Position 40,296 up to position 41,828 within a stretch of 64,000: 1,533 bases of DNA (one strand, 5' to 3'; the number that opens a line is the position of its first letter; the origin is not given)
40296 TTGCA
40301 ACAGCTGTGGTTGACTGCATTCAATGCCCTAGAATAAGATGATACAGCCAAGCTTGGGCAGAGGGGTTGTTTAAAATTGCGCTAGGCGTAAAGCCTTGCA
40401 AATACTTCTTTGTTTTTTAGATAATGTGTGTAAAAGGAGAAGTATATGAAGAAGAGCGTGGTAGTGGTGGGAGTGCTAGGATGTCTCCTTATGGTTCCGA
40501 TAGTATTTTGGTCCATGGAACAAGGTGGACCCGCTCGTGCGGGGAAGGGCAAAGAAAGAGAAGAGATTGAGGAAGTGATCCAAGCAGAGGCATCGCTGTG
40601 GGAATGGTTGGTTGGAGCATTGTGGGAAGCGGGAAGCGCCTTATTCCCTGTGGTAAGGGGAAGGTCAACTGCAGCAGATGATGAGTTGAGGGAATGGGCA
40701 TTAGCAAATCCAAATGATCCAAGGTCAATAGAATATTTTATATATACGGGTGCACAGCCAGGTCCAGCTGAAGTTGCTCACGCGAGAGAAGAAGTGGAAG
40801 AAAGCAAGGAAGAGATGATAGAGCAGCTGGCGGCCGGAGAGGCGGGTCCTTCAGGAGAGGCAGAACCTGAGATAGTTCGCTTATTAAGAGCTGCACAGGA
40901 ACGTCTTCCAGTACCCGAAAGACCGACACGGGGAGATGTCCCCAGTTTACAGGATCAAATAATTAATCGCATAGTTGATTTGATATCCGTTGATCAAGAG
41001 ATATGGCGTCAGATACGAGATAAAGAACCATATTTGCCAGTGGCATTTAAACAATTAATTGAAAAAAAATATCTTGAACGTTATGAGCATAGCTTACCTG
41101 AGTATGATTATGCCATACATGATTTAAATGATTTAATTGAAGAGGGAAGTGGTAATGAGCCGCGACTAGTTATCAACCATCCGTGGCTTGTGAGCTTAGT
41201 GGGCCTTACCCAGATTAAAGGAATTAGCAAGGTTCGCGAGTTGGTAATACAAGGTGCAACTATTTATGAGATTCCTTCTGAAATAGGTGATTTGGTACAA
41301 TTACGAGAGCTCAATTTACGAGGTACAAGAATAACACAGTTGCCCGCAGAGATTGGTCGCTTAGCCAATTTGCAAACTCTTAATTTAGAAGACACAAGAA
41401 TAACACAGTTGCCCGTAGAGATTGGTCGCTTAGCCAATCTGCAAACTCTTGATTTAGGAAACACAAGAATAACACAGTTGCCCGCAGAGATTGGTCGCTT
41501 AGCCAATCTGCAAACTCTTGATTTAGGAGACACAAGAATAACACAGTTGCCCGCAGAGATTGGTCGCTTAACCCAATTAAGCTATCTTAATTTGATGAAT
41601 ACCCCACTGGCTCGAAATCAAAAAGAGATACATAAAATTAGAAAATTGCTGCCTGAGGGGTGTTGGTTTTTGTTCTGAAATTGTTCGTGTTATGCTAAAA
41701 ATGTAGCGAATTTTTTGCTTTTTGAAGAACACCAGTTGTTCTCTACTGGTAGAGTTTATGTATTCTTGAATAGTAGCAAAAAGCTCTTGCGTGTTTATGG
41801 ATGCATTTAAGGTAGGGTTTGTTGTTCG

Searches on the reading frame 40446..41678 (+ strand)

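Call 46: search_protein_families(library=pfam, proteins=[window:40446-41678:+], max_evalue=0.001)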
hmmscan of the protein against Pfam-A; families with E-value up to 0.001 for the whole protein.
window:40446-41678:+ (410 aa): 7 families
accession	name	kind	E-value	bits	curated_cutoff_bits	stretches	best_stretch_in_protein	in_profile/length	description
PF23598.1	LRR_14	-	2.7e-29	102.4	40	2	326-386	43-104/353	Leucine-rich repeat region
PF13855.12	LRR_8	-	6.4e-21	74.3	27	3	331-388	2-61/61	Leucine rich repeat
PF12799.13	LRR_4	-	4.4e-18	65.3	27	3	308-346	2-40/44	Leucine Rich repeats (2 copies)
PF00560.39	LRR_1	-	1.2e-12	45.7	20.6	0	331-352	1-23/23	Leucine Rich Repeat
PF25019.1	LRR_R13L1-DRL21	-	6.4e-07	29.8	27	0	255-316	63-126/127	R13L1/DRL21 LRRs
PF14580.12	LRR_9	-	2.2e-05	24.6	30.5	1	284-393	19-130/175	Leucine-rich repeat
PF06698.16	DUF1192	-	0.00041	20.9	25.5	0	362-377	26-41/58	Protein of unknown function (DUF1192)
